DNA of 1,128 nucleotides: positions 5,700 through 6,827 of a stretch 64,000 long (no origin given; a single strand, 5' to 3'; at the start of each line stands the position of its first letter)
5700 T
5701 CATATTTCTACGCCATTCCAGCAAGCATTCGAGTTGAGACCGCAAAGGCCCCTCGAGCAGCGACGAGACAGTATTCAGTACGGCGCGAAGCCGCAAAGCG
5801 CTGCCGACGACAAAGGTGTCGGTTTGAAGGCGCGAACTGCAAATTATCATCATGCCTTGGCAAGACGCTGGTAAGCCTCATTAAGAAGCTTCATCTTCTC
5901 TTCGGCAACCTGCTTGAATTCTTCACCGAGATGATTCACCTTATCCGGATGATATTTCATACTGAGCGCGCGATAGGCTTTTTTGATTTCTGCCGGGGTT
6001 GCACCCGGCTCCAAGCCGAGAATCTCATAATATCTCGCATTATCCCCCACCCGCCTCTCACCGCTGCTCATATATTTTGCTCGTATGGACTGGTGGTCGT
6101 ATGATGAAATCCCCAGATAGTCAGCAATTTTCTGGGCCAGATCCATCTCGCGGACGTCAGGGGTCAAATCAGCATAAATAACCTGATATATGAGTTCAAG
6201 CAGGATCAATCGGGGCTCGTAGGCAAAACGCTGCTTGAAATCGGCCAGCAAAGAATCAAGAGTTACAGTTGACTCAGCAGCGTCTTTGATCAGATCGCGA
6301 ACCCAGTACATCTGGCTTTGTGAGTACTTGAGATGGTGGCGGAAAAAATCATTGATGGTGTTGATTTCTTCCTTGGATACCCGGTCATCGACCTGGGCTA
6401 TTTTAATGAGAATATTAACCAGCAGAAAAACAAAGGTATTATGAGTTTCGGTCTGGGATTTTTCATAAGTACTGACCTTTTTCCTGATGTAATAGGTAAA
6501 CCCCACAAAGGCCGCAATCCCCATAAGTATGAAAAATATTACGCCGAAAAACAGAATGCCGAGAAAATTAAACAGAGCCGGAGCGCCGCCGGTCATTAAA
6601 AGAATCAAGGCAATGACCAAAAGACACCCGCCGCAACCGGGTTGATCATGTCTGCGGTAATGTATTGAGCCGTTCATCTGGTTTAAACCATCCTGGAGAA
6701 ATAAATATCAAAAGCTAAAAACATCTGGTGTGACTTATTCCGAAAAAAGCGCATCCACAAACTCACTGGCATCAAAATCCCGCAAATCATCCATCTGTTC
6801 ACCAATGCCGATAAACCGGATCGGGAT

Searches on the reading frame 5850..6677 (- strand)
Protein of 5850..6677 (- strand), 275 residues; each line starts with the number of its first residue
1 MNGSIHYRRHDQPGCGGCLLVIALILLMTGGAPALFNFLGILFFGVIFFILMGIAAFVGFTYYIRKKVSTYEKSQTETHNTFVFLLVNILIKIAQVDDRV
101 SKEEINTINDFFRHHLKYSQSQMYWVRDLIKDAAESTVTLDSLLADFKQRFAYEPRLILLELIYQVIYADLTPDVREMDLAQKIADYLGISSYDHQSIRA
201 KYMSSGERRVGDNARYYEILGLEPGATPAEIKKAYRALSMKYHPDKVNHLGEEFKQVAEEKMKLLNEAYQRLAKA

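Call 41: search_protein_families(library=pfam, proteins=[window:5850-6677:-], max_evalue=0.00001)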
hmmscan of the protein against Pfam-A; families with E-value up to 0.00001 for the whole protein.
window:5850-6677:- (275 aa): 2 families
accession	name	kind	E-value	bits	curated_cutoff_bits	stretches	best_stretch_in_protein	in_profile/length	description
PF05099.18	TerB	-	3.9e-19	69.5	24.4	1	88-199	6-117/118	Tellurite resistance protein TerB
PF00226.36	DnaJ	-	9e-17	61.4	27.8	1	216-273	2-54/63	DnaJ domain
